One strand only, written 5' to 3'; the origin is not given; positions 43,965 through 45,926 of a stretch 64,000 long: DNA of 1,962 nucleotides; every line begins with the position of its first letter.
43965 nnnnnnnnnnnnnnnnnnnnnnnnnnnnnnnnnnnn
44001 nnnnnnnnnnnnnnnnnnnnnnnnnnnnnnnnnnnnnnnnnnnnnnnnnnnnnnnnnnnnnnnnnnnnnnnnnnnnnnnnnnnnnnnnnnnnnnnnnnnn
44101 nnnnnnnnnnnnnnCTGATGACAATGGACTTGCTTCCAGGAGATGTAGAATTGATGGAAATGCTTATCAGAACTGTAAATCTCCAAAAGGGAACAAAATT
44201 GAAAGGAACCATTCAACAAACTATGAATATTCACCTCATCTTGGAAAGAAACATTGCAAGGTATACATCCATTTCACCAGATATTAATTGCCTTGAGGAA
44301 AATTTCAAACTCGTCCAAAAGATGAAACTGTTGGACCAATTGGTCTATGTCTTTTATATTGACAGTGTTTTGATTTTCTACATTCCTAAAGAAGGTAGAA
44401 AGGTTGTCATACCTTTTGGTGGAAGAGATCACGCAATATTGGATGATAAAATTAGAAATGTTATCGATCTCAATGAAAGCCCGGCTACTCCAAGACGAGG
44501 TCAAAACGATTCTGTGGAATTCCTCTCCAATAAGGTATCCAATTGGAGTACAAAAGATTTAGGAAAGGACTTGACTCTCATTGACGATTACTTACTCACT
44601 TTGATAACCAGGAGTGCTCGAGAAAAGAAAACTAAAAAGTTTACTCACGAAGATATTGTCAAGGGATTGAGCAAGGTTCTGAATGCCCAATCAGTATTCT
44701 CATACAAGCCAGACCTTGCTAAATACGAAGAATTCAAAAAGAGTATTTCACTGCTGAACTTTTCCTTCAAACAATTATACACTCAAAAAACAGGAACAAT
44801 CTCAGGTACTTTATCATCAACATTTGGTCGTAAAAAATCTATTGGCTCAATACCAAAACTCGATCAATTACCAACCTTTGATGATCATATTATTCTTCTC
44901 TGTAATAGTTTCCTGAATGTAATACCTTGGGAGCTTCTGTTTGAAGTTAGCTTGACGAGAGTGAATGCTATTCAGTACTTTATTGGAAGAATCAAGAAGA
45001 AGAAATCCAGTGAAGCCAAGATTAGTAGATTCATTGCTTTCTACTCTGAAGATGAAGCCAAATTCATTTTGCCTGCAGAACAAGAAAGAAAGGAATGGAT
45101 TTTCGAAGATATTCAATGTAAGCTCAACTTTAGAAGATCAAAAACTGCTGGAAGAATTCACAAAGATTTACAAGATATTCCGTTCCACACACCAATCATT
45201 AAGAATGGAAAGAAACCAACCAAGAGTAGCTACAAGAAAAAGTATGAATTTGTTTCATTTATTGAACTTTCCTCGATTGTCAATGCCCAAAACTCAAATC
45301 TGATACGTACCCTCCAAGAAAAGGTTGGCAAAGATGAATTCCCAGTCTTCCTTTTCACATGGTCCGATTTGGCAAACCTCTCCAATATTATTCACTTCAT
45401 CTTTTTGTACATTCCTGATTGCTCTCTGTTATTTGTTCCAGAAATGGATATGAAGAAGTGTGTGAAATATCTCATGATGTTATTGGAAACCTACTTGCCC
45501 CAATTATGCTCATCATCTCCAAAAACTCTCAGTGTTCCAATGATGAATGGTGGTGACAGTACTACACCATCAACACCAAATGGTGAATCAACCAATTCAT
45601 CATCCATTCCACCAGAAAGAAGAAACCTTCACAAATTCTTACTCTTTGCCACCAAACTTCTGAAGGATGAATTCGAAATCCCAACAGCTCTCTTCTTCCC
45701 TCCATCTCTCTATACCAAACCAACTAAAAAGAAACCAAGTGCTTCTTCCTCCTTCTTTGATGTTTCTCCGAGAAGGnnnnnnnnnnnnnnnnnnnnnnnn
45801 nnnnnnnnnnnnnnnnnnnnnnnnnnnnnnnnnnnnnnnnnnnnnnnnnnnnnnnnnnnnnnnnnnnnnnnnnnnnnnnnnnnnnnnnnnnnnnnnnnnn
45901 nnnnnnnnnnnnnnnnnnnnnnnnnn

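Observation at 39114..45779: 2221-codon single-exon ORF with separase-like architecture but no recognisable catalytic dyad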

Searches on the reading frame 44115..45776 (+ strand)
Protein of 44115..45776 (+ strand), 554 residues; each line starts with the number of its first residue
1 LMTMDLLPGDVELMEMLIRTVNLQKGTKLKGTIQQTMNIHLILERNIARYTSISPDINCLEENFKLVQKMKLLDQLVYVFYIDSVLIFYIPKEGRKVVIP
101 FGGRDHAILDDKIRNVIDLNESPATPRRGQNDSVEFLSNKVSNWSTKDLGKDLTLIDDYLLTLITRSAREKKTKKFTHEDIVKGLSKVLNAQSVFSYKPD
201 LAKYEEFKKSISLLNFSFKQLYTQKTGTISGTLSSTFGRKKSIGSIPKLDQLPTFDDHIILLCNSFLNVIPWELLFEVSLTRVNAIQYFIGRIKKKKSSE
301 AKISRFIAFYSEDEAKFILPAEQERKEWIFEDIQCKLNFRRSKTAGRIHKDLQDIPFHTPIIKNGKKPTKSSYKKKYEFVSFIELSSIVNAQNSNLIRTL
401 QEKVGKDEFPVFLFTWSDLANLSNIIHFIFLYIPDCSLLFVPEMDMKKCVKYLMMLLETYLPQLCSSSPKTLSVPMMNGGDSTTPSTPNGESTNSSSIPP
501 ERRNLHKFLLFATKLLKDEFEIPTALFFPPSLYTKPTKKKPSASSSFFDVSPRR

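Call 13: search_solved_structures(query=A2, max_evalue=10, show_alignments=3)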
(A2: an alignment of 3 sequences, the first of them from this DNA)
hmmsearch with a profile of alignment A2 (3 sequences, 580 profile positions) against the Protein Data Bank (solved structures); distinct sequences matched with E-value up to 10: 0.

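Call 26: search_protein_representatives(alignment_id=A2)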
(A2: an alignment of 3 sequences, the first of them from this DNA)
Query: 3 sequences, 580 profile positions. Proteins with E-value up to 0.001 (for the whole library): 84; up to 1e-10: 49; up to 1e-30: 15. The best 84 are listed.
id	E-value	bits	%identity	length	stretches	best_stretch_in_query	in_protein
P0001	0.0e+00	1050.2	-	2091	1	1-580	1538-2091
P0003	3.7e-279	943.2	-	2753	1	2-565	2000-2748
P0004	1.2e-80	287.8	-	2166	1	4-498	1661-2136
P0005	6.6e-78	278.7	-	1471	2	172-494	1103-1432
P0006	2.3e-75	270.3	-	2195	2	167-551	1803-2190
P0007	3.6e-64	233.4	-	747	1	6-486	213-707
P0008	1.2e-62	228.3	-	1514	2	4-492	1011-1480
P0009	2.7e-60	220.6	-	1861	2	185-503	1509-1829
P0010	4.2e-53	196.8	-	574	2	49-493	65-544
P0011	6.7e-47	176.4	-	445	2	282-480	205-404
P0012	1.2e-43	165.7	-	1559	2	271-486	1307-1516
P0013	1.4e-43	165.4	-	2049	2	280-481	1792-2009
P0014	1.5e-37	145.4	-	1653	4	188-477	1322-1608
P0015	7.1e-37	143.3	-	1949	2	279-493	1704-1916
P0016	9.4e-32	126.3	-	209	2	318-492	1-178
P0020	1.6e-26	109.1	-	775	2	250-497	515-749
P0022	4.7e-26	107.5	-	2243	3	280-497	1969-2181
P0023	1.6e-22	95.9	-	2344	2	280-484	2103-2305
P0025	1.6e-20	89.2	-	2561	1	282-486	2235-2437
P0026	2.2e-20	88.8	-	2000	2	265-493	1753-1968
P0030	4.4e-19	84.5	-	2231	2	283-491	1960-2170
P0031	1.2e-18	83.1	-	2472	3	224-489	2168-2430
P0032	8.3e-18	80.3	-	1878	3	279-481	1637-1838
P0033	2.0e-16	75.7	-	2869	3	283-474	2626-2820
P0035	3.9e-16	74.8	-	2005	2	283-483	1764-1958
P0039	2.9e-14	68.6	-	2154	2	382-553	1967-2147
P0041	1.1e-13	66.7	-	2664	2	284-478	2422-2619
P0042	1.5e-13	66.2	-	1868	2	220-481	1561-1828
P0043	4.0e-13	64.8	-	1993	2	284-475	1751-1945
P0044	1.0e-12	63.5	-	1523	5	281-488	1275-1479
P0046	3.1e-12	61.9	-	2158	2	274-496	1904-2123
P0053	6.7e-09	50.9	-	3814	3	378-556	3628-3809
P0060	1.9e-07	46.1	-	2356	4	260-322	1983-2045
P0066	9.7e-07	43.7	-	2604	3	253-495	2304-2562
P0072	5.6e-06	41.2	-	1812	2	283-475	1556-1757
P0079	2.1e-04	36.0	-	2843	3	403-483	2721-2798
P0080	2.6e-04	35.7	-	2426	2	338-491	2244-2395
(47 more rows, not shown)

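Call 27: search_protein_families(library=pfam, proteins=[P0004, P0013, P0025, P0033], max_evalue=0.01)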
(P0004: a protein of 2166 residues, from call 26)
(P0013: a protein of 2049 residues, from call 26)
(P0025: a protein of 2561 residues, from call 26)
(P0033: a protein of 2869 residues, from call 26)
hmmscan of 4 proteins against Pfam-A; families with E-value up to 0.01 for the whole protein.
P0004 (2166 aa): 0 families

P0013 (2049 aa): 0 families

P0025 (2561 aa): 4 families
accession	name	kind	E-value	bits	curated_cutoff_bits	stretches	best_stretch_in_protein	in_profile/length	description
PF14559.12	TPR_19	-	7.4e-07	29.9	25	0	1233-1286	4-52/68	Tetratricopeptide repeat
PF13424.12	TPR_12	-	8.5e-07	29.5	30.1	0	1224-1288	7-74/77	Tetratricopeptide repeat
PF13428.12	TPR_14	-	0.0016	19.3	23.5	0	1304-1337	3-35/44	Tetratricopeptide repeat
PF13374.12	TPR_10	-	0.0046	17.4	27.5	0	1262-1288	5-31/42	Tetratricopeptide repeat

P0033 (2869 aa): 2 families
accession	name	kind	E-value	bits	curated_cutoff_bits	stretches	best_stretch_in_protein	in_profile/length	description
PF13424.12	TPR_12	-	0.00046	20.8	30.1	0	696-762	6-74/77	Tetratricopeptide repeat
PF14559.12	TPR_19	-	0.0058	17.4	25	0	706-768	4-60/68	Tetratricopeptide repeat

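Call 29: search_solved_structures(query=P0025, max_evalue=0.01)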
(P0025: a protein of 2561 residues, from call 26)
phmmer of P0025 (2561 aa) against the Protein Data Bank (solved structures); distinct sequences matched with E-value up to 0.01: 0.

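Call 30: search_solved_structures(query=P0033, max_evalue=0.01)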
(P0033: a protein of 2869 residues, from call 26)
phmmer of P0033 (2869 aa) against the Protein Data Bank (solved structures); distinct sequences matched with E-value up to 0.01: 0.

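Call 31: list_cluster_members(proteins=[P0004, P0006, P0013, P0022, P0023, P0025, P0031, P0033, P0041, P0053])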
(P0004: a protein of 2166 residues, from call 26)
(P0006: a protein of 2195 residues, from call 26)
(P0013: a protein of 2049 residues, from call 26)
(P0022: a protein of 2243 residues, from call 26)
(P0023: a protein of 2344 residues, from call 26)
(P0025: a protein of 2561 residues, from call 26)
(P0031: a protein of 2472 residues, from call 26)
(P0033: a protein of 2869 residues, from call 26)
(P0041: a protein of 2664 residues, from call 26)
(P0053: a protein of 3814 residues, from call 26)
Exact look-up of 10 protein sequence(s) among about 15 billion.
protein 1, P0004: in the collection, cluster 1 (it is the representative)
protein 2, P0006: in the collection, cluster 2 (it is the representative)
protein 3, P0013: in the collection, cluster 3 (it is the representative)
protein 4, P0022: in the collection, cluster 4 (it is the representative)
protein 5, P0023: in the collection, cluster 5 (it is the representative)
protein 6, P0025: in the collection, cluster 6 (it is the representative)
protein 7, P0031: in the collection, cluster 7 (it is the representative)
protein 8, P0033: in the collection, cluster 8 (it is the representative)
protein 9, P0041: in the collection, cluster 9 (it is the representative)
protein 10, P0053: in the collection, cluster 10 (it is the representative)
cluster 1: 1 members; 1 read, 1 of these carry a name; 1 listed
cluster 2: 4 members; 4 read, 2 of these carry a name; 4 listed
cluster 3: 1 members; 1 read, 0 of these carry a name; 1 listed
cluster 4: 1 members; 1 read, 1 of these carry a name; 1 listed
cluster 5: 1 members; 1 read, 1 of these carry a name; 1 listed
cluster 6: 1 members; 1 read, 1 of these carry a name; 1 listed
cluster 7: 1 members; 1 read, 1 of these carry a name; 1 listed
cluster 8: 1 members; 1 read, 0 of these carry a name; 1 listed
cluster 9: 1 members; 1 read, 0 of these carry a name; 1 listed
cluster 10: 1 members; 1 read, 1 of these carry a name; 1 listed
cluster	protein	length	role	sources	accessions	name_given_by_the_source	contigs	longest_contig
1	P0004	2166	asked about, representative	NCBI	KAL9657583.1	hypothetical protein ABK040_001010 [Willaertia magna]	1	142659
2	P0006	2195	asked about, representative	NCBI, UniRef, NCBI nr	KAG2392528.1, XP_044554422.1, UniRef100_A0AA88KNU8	hypothetical protein C9374_011253 [Naegleria lovaniensis] | Uncharacterized protein n=1 Tax=Naegleria lovaniensis TaxID=51637 RepID=A0AA88KNU8_NAELO | uncharacterized protein C9374_011253 [Naegleria lovaniensis]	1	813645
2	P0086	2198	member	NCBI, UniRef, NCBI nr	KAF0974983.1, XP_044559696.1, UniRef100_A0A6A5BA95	hypothetical protein FDP41_005736 [Naegleria fowleri] | Uncharacterized protein n=1 Tax=Naegleria fowleri TaxID=5763 RepID=A0A6A5BA95_NAEFO | uncharacterized protein FDP41_005736 [Naegleria fowleri]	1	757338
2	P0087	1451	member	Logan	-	-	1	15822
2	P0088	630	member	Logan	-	-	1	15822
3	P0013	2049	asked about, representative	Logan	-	-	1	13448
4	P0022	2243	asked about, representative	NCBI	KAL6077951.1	Tetratricopeptide repeat domain containing protein [Balamuthia mandrillaris]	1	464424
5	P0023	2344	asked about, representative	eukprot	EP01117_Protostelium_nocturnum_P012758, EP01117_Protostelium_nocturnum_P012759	TRINITY_DN4720_c0_g1_i1.p1 TRINITY_DN4720_c0_g1~~TRINITY_DN4720_c0_g1_i1.p1 ORF ...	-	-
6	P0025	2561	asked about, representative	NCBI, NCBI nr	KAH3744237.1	hypothetical protein Pelo_14352 [Pelomyxa schiedti]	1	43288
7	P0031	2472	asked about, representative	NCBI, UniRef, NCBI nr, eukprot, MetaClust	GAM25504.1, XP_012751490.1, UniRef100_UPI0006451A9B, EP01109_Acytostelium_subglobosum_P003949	hypothetical protein SAMD00019534_086790 [Acytostelium subglobosum LB1] | hypothetical protein n=1 Tax=Acytostelium subglobosum LB1 TaxID=1410327 ... | XP_012751490.1 hypothetical protein SAMD00019534_086790 [Acytostelium subglobosum LB1]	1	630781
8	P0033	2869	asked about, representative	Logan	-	-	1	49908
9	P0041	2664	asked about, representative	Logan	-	-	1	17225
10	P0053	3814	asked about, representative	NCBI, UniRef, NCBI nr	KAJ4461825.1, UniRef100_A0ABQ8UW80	hypothetical protein PAPYR_1492 [Paratrimastix pyriformis] | Uncharacterized protein n=1 Tax=Paratrimastix pyriformis TaxID=342808 ...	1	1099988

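Call 32: predict_structure(alignment_id=A2)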
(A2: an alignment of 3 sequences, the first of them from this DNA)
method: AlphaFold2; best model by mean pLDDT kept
length: 554 residues; sequences in the alignment: 3
mean_pLDDT: 38.1   pTM: 0.33
mean pLDDT of the five models: 38.1, 37.3, 35.9, 33.0, 32.6
residues with pLDDT >= 90: 0; 70-90: 35; 50-70: 96; < 50: 423
segments of 3 or more residues with pLDDT < 50: 1-86, 91-94, 100-115, 122-178, 180-182, 187-375, 391-394, 466-499, 530-554
pLDDT, mean of each block of 10 residues (from residue 1): 27 30 29 25 24 34 46 40 46 50 36 49 29 21 25 33 32 41 48 34 34 28 24 21 26 24 23 25 28 27 23 27 28 25 25 27 33 55 72 53 69 67 55 69 67 69 45 25 27 33 70 64 60 29 26 24
secondary structure, 60 per line:
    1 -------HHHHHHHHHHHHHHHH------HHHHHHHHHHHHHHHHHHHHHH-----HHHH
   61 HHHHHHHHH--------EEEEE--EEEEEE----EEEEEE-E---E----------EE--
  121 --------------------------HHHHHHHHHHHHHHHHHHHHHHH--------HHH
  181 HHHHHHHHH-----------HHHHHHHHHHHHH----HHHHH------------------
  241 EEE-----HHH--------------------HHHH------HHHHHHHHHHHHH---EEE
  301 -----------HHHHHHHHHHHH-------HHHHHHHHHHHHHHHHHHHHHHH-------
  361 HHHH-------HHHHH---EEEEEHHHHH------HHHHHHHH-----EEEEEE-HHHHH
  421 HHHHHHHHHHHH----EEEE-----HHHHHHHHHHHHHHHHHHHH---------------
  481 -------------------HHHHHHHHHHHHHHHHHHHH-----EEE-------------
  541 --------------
elements in order: H8-23 H30-51 H57-69 E78-82 E85-90 E95-100 H147-169 H178-189 H201-213 H218-222 E241-243 H272-275 H282-294 E298-300 H312-323 H331-353 H361-364 H372-376 E380-384 H385-389 H396-403 E409-414 H416-432 E437-440 H446-465 H500-519 E525-527

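Call 44: list_cluster_members(proteins=[P0009, P0015, P0026, P0030, P0032, P0035, P0046, P0060, P0072, P0079])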
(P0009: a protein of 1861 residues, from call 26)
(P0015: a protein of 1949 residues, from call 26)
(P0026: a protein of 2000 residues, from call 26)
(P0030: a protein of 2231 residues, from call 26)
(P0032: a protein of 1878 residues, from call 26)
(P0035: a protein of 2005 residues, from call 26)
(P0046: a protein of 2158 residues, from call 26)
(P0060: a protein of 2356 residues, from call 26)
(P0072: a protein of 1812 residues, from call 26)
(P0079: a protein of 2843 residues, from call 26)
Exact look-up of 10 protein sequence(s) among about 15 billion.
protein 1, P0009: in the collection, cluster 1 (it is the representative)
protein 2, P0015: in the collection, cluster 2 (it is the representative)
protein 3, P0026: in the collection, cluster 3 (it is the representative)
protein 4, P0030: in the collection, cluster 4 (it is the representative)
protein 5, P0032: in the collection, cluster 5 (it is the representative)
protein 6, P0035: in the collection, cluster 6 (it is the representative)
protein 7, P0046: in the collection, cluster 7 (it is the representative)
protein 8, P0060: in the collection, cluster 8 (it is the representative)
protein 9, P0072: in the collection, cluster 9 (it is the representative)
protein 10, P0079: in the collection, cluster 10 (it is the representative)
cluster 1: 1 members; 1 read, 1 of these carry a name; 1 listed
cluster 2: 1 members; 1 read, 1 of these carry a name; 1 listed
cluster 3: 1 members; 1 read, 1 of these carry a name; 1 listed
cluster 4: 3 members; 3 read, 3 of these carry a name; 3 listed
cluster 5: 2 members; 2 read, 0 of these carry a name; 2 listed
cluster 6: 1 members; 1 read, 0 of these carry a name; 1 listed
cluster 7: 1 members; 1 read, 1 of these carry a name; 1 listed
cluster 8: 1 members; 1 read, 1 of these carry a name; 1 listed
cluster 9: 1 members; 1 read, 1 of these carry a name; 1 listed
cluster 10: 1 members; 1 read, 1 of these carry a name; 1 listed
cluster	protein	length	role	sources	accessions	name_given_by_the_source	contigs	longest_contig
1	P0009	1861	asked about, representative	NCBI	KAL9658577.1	hypothetical protein ABK040_006114 [Willaertia magna]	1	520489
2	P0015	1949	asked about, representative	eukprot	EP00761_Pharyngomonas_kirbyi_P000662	gb/GECH01000662.1/.p1 GENE.gb/GECH01000662.1/~~gb/GECH01000662.1/.p1 ORF type:complete ...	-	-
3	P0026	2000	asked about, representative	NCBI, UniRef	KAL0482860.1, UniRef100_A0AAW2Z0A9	replicase polyprotein [Acrasis kona] | Replicase polyprotein n=1 Tax=Acrasis kona TaxID=1008807 RepID=A0AAW2Z0A9_9EUKA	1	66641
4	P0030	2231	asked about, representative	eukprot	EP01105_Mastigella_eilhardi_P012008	TRINITY_DN2763_c0_g1_i4.p1 TRINITY_DN2763_c0_g1~~TRINITY_DN2763_c0_g1_i4.p1 ORF ...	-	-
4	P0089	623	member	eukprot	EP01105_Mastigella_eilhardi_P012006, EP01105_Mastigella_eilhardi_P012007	TRINITY_DN2763_c0_g1_i2.p1 TRINITY_DN2763_c0_g1~~TRINITY_DN2763_c0_g1_i2.p1 ORF ...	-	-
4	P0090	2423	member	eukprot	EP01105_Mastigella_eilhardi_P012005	TRINITY_DN2763_c0_g1_i1.p1 TRINITY_DN2763_c0_g1~~TRINITY_DN2763_c0_g1_i1.p1 ORF ...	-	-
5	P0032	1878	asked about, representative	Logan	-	-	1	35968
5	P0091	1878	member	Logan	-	-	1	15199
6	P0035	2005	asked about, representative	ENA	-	-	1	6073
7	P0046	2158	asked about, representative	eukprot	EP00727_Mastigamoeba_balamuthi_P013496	m51a1_g877 hypothetical protein (2159) ;mRNA; r:872897-880908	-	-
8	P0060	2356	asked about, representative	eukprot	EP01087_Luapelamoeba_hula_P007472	TRINITY_DN1836_c0_g1_i1.p1 TRINITY_DN1836_c0_g1~~TRINITY_DN1836_c0_g1_i1.p1 ORF ...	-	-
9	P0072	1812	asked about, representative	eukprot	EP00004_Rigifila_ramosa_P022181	TRINITY_DN6010_c0_g1_i1.p1 TRINITY_DN6010_c0_g1~~TRINITY_DN6010_c0_g1_i1.p1 ORF ...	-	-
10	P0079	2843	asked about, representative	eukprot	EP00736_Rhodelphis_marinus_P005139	Rmarinus@m.29936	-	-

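Call 65: list_cluster_members(proteins=[P0044, P0066, P0012, P0014, P0042, P0080, P0039, P0008, P0043, P0020])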
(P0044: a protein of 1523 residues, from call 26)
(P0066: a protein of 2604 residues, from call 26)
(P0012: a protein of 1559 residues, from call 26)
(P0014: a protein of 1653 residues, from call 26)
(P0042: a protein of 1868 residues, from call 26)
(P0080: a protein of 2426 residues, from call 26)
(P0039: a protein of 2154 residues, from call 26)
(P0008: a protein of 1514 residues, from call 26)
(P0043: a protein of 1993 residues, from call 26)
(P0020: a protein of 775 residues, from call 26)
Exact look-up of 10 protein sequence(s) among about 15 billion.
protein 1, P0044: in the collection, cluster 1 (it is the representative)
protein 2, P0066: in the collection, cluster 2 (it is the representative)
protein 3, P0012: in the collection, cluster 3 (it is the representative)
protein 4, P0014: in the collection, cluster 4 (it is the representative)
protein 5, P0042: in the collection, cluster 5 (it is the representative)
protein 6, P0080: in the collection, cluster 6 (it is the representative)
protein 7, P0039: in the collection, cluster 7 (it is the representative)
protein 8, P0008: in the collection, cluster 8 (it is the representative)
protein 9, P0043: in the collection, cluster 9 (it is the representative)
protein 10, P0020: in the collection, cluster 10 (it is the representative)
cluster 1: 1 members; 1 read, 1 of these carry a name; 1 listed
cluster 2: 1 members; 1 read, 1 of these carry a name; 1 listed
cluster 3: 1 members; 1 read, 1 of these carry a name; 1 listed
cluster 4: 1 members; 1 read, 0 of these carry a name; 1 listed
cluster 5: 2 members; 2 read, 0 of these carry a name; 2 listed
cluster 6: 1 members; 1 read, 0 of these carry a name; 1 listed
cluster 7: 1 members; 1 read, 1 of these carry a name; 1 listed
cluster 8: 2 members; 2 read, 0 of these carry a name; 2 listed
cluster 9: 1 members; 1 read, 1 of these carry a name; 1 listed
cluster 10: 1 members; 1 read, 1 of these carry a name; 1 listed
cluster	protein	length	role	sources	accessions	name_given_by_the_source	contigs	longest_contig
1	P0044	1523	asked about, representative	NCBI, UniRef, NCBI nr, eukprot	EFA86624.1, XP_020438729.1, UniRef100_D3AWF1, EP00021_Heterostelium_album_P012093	hypothetical protein PPL_00425 [Heterostelium album PN500] | Uncharacterized protein n=1 Tax=Heterostelium pallidum (strain ATCC 26659 / Pp 5 / PN500) ... | XP_020438729.1 hypothetical protein PPL_00425 [Heterostelium album PN500]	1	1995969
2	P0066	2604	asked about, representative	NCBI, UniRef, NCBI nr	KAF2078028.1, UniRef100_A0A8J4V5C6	hypothetical protein CYY_000666 [Polysphondylium violaceum] | Uncharacterized protein n=1 Tax=Polysphondylium violaceum TaxID=133409 ...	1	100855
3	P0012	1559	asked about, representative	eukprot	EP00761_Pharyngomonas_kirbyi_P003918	gb/GECH01003922.1/.p1 GENE.gb/GECH01003922.1/~~gb/GECH01003922.1/.p1 ORF type:complete ...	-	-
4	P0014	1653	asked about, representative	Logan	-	-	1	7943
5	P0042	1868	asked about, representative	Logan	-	-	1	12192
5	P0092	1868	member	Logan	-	-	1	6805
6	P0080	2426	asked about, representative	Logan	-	-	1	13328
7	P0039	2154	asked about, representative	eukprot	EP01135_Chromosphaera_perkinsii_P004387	Nk52_evm38s279 gene=Nk52_evmTU38s279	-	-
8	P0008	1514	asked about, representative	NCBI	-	-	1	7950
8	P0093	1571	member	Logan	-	-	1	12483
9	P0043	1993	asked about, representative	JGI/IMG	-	tetratricopeptide (TPR) repeat protein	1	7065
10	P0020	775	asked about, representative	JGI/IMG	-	hypothetical protein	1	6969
